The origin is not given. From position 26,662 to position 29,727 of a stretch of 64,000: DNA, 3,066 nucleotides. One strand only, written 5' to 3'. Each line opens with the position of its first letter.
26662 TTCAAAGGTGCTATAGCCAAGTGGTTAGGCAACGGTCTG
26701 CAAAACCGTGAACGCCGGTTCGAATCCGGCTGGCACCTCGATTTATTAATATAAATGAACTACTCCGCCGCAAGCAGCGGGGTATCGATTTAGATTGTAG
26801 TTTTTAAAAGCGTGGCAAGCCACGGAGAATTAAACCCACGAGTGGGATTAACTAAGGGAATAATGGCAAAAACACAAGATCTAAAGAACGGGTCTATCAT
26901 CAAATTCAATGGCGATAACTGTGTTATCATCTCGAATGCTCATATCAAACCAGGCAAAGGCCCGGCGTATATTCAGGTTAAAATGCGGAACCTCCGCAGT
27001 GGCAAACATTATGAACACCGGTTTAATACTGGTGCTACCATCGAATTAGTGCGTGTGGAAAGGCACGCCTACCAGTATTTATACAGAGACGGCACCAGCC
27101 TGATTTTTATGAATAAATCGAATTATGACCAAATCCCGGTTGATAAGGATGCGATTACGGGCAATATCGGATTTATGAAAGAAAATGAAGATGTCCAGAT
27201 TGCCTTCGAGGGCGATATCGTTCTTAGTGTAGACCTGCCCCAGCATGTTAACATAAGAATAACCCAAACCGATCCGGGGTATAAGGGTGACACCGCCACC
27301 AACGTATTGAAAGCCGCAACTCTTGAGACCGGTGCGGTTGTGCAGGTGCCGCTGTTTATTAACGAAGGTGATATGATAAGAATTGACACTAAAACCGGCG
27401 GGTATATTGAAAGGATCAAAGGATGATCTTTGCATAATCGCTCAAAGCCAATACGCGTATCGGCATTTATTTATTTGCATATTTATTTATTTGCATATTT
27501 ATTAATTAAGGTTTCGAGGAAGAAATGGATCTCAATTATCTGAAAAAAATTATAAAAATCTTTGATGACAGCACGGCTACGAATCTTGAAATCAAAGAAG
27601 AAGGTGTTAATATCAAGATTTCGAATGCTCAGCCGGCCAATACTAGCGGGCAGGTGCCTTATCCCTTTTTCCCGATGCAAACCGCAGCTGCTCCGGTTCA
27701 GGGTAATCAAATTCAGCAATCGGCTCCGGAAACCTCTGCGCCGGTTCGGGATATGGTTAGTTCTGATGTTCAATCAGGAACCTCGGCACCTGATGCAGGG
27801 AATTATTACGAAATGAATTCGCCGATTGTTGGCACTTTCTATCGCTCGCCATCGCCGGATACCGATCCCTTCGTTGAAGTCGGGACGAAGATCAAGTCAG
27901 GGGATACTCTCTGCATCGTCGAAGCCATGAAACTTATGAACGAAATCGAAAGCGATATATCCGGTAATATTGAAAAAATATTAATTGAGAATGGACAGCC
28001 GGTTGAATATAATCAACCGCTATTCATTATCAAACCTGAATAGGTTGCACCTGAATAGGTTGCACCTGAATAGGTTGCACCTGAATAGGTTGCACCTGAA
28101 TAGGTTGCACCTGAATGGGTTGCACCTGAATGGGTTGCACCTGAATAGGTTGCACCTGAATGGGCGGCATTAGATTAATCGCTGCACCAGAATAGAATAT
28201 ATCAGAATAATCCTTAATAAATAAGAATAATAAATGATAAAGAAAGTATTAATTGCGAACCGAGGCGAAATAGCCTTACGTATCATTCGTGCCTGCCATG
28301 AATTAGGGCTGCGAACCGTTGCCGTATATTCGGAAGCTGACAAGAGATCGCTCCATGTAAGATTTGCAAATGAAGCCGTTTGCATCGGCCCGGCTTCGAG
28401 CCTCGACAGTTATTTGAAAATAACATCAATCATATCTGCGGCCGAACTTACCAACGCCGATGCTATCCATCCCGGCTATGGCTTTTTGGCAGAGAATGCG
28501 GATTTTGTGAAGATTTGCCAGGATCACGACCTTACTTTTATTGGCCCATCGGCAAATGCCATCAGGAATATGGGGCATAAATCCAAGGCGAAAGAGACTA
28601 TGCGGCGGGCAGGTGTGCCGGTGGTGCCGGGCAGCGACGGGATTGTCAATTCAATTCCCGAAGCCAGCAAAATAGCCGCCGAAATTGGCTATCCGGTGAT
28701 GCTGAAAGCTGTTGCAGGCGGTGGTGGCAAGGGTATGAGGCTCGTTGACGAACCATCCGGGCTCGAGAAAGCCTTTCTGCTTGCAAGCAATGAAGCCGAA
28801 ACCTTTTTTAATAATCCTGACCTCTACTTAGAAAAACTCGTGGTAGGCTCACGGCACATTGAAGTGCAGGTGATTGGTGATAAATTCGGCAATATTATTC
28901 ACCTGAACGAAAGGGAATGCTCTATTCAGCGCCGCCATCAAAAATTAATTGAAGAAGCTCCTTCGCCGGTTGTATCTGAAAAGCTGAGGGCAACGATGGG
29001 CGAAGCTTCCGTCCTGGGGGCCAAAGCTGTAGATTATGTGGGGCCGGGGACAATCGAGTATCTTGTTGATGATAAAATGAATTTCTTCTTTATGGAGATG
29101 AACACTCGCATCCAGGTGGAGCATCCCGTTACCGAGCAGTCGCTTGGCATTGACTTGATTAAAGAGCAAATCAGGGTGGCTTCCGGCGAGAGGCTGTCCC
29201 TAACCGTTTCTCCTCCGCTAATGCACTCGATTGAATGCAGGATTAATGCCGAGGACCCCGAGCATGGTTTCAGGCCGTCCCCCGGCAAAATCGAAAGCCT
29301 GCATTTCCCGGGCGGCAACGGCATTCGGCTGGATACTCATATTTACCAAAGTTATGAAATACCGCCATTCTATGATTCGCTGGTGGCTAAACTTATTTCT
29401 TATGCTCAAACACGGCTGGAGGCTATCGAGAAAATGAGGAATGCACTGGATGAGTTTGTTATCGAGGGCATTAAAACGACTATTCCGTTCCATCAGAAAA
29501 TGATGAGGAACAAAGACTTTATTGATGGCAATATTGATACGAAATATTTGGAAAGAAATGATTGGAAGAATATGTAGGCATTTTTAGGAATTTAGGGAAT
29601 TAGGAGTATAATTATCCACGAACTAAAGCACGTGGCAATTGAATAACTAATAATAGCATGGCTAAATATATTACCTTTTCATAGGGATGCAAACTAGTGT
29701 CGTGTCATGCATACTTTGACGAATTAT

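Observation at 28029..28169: Tandem minisatellites seeded by the last codons of accB and gcvH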

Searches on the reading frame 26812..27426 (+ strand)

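Call 8: search_protein_families(library=ncbifam, proteins=[window:26812-27426:+])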
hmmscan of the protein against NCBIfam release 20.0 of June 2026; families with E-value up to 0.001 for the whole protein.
window:26812-27426:+ (204 aa): 7 families
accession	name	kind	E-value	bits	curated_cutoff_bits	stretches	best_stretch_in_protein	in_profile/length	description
NF001810.0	PRK00529.1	subfamily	2.1e-70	236.1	161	1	18-203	2-187/187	elongation factor P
TIGR00038.1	efp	equivalog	7.1e-70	234.4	185.8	1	20-202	2-184/184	elongation factor P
NF003392.1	PRK04542.1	equivalog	8.7e-38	130.1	216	1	20-201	2-186/187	elongation factor P-like protein EfpL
NF011175.0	PRK14578.1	equivalog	5e-35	120.6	301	1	18-201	1-186/187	elongation factor P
TIGR02178.1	yeiP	equivalog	3e-34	118.8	264.05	1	20-201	1-185/186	elongation factor P-like protein YeiP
NF009090.0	PRK12426.1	equivalog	4.6e-34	117.7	226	1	18-202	1-185/185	elongation factor P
NF003076.0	PRK03999.1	equivalog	4e-07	29.7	138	1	19-114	6-102/129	translation initiation factor IF-5A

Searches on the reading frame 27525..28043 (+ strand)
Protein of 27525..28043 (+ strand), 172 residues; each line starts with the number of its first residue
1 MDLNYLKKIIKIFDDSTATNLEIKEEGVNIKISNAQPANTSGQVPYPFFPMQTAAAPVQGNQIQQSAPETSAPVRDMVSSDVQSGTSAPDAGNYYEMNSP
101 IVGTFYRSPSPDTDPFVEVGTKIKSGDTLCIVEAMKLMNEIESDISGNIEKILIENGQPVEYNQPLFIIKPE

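Call 8: search_protein_families(library=ncbifam, proteins=[window:27525-28043:+])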
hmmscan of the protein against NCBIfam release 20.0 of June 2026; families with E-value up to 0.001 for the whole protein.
window:27525-28043:+ (172 aa): 17 families
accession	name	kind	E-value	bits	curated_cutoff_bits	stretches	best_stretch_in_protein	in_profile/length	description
TIGR00531.1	BCCP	equivalog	1.1e-47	162.4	115.2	1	1-170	1-155/156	acetyl-CoA carboxylase biotin carboxyl carrier protein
NF005457.0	PRK07051.1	equivalog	4e-23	81.4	87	1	95-169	4-78/80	acetyl-CoA carboxylase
NF006761.0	PRK09282.1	domain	8.1e-21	74.1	402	1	17-170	465-590/591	pyruvate carboxylase subunit B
NF004173.0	PRK05641.1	equivalog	8.7e-10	39.4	199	1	66-167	59-150/153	putative acetyl-CoA carboxylase biotin carboxyl carrier protein subunit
TIGR01108.1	oadA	equivalog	1.8e-09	36.6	756.5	1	64-164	487-580/582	sodium-extruding oxaloacetate decarboxylase subunit alpha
NF010643.0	PRK14040.1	subfamily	2.6e-09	36.1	892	1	80-169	524-594/595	oxaloacetate decarboxylase subunit alpha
NF005117.0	PRK06549.1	equivalog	6e-09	36.6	159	1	54-169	21-129/130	acetyl-CoA carboxylase biotin carboxyl carrier protein subunit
TIGR02712.1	urea_carbox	equivalog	4.5e-08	31.3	1303.85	1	94-169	1132-1200/1201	urea carboxylase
NF009554.0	PRK12999.1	equivalog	5.8e-08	31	965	1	74-168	1057-1144/1147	pyruvate carboxylase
TIGR01235.1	pyruv_carbox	equivalog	3.5e-07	28.1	1114.45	1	116-165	1089-1138/1143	pyruvate carboxylase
NF004547.1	PRK05889.1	equivalog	1.2e-05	25.4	75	1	117-161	18-62/71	biotin/lipoyl-binding carrier protein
NF006079.0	PRK08225.1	equivalog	1.5e-05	24.9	95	1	117-161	17-61/70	acetyl-CoA carboxylase biotin carboxyl carrier protein subunit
NF047903.1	MmDecMmdC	equivalog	6.5e-05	23.4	200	1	116-160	78-122/132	methylmalonyl-CoA decarboxylase subunit gamma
NF011457.0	PRK14875.1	equivalog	7.4e-05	21.9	307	1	116-170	24-78/372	acetoin dehydrogenase dihydrolipoyllysine-residue acetyltransferase subunit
NF008814.0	PRK11854.1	equivalog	0.00014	20.4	722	1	80-162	91-171/637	pyruvate dehydrogenase complex dihydrolipoyllysine-residue acetyltransferase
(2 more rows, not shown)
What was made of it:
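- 27525..28043 (+): accB (biotin carboxyl carrier protein). Its last 9 nt, CCT GAA TAG, form the start of repeat unit 1. NCBIfam TIGR00531 BCCP, E=1e-47 (call 8).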

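Call 10: find_encoding_contigs(protein=window:27525-28043:+, flank=3000, max_places=10)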
Protein window:27525-28043:+ (172 aa): no gene with exactly this product is on record in the collection.

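Call 12: find_related_loci(query=window:27525-28043:+, collection=genome_contigs, flank=6000)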
Query window:27525-28043:+ (172 aa) in genome_contigs; peptide patterns used: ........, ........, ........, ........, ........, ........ (x = any residue, [..] = any of these).
600 stretches matched a pattern (row limit reached: there are more); 593 encode a relative of the query (tblastn E <= 1e-3); the best 80 are kept; 80 distinct loci.
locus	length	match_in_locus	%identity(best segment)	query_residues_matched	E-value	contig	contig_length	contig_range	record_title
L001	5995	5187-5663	48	1-170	6e-48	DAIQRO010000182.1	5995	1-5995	MAG TPA_asm: Bacteroidota bacterium isolate CTOTU46446 NODE_2022_length_5995_cov_3.284007, whole genome shotgun sequence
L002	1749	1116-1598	51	1-172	5e-48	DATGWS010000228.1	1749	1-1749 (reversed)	MAG TPA_asm: Candidatus Didemnitutus sp. isolate SMAG_U10588 k141_443688, whole genome shotgun sequence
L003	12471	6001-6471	51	1-170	5e-46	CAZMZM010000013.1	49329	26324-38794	MAG TPA_asm: uncultured Melioribacter sp. isolate binchicken_co291_86 genome assembly, contig: NODE_90_length_49329_cov_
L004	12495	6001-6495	52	1-171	1e-45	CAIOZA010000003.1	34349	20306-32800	MAG: uncultured Ignavibacteria bacterium isolate KTt_bin-1687 genome assembly, contig: bin-1687:003/148, whole genome sh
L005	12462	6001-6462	46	1-171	8e-46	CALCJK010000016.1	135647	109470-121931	MAG: uncultured bacterium isolate H1_Bin_METABAT__173_sub_1 genome assembly, contig: c_000000734692, whole genome shotgu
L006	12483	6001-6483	49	1-172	2e-45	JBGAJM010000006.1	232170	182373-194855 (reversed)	MAG: Candidatus Kapaibacterium sp. isolate MAG_AAO_H10.30 AAOH10-30_opera_contig_262, whole genome shotgun sequence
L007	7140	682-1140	46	1-170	5e-44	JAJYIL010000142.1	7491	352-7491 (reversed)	MAG: Bacteroidetes bacterium isolate DBS2-1.bin11 NODE_19731_length_7491_cov_1.017653, whole genome shotgun sequence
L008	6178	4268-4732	47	1-170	2e-42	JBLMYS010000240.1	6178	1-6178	MAG: Acidobacteriota bacterium isolate MAG223 PRJNA951521_bin78_renamed_239, whole genome shotgun sequence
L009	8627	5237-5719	46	1-170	3e-42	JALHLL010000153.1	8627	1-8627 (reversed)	MAG: bacterium isolate Bin_11_3_sub c_000000028652, whole genome shotgun sequence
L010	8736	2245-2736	47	1-171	6e-42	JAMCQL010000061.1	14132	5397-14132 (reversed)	MAG: Bacteroidetes bacterium isolate FK_Sedi_A_Bin.46 NODE_10618_length_14132_cov_280.765, whole genome shotgun sequence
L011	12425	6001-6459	43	1-170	7e-42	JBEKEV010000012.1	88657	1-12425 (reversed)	MAG: Bacteroidota bacterium isolate SPRUCE 214 SPRUCE_214_12, whole genome shotgun sequence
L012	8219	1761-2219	43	1-171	1e-41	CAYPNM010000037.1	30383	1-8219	MAG TPA_asm: uncultured Ignavibacteriaceae bacterium isolate binchicken_co150_475 genome assembly, contig: NODE_3167_len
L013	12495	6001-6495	46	1-170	3e-40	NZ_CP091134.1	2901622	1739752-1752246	MAG: Nitrosomonas sp. isolate MAG_20 chromosome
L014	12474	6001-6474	42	1-170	4e-40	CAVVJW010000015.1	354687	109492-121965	MAG: Ignavibacteriota bacterium isolate MFD04716.bin.2.64 genome assembly, contig: contig_40287, whole genome shotgun se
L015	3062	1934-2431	43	1-170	6e-39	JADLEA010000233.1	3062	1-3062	MAG: Bacteroidetes bacterium isolate SJ300 c_000000625466, whole genome shotgun sequence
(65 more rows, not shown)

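Call 13: find_homologous_proteins(query=window:27525-28043:+, max_evalue=1e-30)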
Query window:27525-28043:+ (172 aa): 2082 proteins with E <= 1e-30 among 8000 candidates; the best 120 are listed.
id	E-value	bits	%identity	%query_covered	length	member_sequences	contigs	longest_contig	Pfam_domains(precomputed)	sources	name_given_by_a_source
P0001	8.2e-107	372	100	100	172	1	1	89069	PF00364.29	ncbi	-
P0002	3.1e-74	266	70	100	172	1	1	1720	PF00364.29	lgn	-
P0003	1.1e-70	255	69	100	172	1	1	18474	PF00364.29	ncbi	-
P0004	9.8e-52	193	56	100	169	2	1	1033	PF00364.29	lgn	-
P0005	7.4e-51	190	57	100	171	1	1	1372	PF00364.29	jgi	jgi:acetyl-CoA carboxylase biotin carboxyl carrier protein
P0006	8.4e-51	190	55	100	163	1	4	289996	PF00364.29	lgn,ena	-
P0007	3.6e-49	185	56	100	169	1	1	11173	PF00364.29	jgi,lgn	-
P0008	4.8e-49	184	55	100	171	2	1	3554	PF00364.29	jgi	-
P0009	7.4e-49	184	54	100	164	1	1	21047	PF00364.29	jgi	-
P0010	2.9e-48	182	52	100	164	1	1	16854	PF00364.29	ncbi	-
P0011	3.0e-48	182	52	100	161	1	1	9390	PF00364.29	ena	-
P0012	4.4e-48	181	51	100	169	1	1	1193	PF00364.29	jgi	-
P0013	8.7e-48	180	53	100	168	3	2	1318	PF00364.29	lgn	-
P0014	1.2e-47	180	52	100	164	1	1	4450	PF00364.29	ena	-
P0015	3.3e-47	178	52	100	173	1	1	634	PF00364.29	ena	-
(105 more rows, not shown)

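Call 14: find_encoding_contigs(protein=P0001, flank=10000, max_places=5)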
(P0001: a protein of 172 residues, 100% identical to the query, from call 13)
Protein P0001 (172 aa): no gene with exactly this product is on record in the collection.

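Call 15: find_encoding_contigs(protein=P0003, flank=10000, max_places=5)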
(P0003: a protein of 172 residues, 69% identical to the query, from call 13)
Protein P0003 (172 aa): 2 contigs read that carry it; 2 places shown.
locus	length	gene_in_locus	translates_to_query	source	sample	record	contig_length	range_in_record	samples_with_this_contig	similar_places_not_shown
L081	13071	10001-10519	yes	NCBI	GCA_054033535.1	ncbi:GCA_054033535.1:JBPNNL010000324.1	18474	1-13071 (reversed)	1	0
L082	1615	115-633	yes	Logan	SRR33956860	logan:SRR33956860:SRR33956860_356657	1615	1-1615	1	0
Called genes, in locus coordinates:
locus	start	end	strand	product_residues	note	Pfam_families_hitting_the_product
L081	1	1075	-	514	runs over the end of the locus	PF05362:Lon_C, PF13541:ChlI, PF00493:MCM (faint), PF01078:Mg_chelatase, PF07728:AAA_5, PF13335:Mg_chelatase_C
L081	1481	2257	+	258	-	PF03009:GDPD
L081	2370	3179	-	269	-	PF13174:TPR_6 (faint), PF13525:YfiO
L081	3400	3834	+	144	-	PF00403:HMA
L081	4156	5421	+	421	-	PF07676:PD40 (faint), PF26549:Tricorn_N (faint), PF25174:Beta-prop_THOC3 (faint), PF23381:Beta-prop_IFT122_1st (faint), PF26550:Tricorn_2nd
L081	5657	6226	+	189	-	PF04542:Sigma70_r2, PF08281:Sigma70_r4_2, PF04545:Sigma70_r4 (weak)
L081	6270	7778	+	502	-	-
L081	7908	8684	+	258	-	PF14344:DUF4397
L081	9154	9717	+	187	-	PF08207:EFP_N, PF01132:EFP, PF09285:Elong-fact-P_C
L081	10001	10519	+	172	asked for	PF00364:Biotin_lipoyl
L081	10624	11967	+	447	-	PF00289:Biotin_carb_N, PF02222:ATP-grasp, PF02786:CPSase_L_D2, PF07478:Dala_Dala_lig_C (weak), PF02785:Biotin_carb_C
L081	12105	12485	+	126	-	PF01597:GCV_H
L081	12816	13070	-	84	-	?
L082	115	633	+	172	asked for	PF00364:Biotin_lipoyl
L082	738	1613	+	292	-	?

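Call 16: find_encoding_contigs(protein=P0002, flank=10000, max_places=5)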
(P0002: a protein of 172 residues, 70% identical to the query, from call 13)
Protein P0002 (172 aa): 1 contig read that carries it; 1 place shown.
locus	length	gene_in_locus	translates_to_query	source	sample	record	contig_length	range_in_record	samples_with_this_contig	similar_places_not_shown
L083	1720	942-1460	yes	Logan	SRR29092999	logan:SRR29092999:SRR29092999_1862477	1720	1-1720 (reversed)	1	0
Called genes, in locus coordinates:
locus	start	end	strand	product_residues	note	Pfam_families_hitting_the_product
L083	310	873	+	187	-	PF08207:EFP_N, PF01132:EFP, PF09285:Elong-fact-P_C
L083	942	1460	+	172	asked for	PF00364:Biotin_lipoyl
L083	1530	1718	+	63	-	?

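Call 25: list_cluster_members(proteins=[P0001, P0003])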
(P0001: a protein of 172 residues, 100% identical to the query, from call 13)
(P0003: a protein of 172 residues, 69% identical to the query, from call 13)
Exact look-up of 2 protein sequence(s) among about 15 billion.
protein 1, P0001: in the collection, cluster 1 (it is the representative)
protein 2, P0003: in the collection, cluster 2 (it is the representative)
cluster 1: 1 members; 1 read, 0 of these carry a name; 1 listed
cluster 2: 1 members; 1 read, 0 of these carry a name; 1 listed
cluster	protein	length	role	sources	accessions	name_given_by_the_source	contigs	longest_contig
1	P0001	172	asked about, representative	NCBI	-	-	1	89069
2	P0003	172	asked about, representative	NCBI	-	-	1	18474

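Call 59: find_encoding_contigs(protein=P0008, flank=3000, max_places=3)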
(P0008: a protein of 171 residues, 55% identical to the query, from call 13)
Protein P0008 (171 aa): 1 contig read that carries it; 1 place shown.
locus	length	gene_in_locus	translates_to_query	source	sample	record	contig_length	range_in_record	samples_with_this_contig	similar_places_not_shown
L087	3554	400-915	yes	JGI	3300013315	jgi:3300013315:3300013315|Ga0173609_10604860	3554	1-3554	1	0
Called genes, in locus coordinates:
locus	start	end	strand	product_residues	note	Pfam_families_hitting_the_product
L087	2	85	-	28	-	?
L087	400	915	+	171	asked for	PF00364:Biotin_lipoyl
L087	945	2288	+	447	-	PF00289:Biotin_carb_N, PF02222:ATP-grasp (weak), PF02786:CPSase_L_D2, PF07478:Dala_Dala_lig_C, PF02785:Biotin_carb_C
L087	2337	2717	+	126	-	PF01597:GCV_H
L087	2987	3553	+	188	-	PF01872:RibD_C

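Call 60: find_encoding_contigs(protein=P0007, flank=6000, max_places=3)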
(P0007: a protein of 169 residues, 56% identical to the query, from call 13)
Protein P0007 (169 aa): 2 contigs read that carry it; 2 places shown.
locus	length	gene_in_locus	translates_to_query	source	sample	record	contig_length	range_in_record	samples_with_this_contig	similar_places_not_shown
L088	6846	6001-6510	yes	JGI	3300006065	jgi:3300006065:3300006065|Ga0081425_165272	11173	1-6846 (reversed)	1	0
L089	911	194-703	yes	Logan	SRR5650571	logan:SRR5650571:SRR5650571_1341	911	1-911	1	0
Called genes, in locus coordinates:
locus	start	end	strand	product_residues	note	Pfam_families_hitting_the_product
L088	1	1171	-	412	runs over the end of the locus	PF01773:Nucleos_tra2_N, PF07670:Gate, PF07662:Nucleos_tra2_C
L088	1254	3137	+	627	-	PF13567:DUF4131, PF03772:Competence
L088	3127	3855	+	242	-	PF02578:Cu-oxidase_4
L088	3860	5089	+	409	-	-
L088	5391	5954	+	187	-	PF08207:EFP_N, PF01132:EFP, PF09285:Elong-fact-P_C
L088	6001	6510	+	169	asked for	PF00364:Biotin_lipoyl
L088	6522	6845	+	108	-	?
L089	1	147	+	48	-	?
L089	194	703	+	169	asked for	PF00364:Biotin_lipoyl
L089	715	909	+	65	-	?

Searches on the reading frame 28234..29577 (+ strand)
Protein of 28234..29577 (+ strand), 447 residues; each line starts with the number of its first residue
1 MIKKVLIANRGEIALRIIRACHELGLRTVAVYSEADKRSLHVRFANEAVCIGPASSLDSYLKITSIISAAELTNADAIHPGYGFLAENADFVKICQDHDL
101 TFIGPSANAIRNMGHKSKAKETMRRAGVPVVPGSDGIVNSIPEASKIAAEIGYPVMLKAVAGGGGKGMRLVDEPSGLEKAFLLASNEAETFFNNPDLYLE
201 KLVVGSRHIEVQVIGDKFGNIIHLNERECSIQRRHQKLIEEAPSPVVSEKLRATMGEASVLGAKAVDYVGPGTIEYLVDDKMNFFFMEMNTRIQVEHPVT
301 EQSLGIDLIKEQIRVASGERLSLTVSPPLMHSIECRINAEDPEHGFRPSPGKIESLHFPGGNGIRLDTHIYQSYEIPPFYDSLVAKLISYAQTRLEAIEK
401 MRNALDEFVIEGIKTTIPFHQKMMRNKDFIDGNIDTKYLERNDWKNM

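Call 8: search_protein_families(library=ncbifam, proteins=[window:28234-29577:+])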
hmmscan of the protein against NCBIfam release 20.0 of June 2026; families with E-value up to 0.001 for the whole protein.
window:28234-29577:+ (447 aa): 31 families (the best 25 are shown)
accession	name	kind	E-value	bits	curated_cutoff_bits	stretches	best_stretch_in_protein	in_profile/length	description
NF006367.0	PRK08591.1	subfamily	3.6e-210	698.4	597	1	1-443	1-445/451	acetyl-CoA carboxylase biotin carboxylase subunit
TIGR00514.1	accC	equivalog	1.9e-209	696.1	626.5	1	1-443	1-445/449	acetyl-CoA carboxylase biotin carboxylase subunit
NF004085.0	PRK05586.1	equivalog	2.1e-193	643.2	723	1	1-442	1-444/448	acetyl-CoA carboxylase biotin carboxylase subunit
NF006406.0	PRK08654.1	equivalog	1.1e-190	634.4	739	1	1-442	1-443/499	acetyl-CoA carboxylase biotin carboxylase subunit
NF006286.0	PRK08462.1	equivalog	9e-188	624.6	740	1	2-442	4-444/445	acetyl-CoA carboxylase biotin carboxylase subunit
NF009554.0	PRK12999.1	equivalog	1.5e-176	589.4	965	1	1-442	4-455/1147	pyruvate carboxylase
NF009471.0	PRK12833.1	equivalog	5.8e-174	579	686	1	2-441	5-446/467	acetyl-CoA carboxylase biotin carboxylase subunit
NF005525.0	PRK07178.1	equivalog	2.3e-170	567.3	768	1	1-441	1-441/471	acetyl-CoA carboxylase biotin carboxylase subunit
NF006287.0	PRK08463.1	equivalog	6e-166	553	775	1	1-442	1-444/479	acetyl-CoA carboxylase subunit A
TIGR01235.1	pyruv_carbox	equivalog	5.1e-155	517.7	1114.45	1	4-440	1-449/1143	pyruvate carboxylase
TIGR02712.1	urea_carbox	equivalog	5.2e-151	504.7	1303.85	1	3-443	2-443/1201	urea carboxylase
TIGR01369.1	CPSaseII_lrg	equivalog_domain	4.7e-14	51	1027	1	95-224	107-230/1052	carbamoyl-phosphate synthase (glutamine-hydrolyzing) large subunit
NF003671.0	PRK05294.1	equivalog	1.3e-11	42.9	599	1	93-223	106-230/1058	carbamoyl-phosphate synthase large subunit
NF002378.0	PRK01372.1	subfamily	5.3e-09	35.2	243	1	115-292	100-270/305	D-alanine--D-alanine ligase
NF004679.0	PRK06019.1-5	equivalog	1.4e-08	34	326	1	89-283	75-258/376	5-(carboxyamino)imidazole ribonucleotide synthase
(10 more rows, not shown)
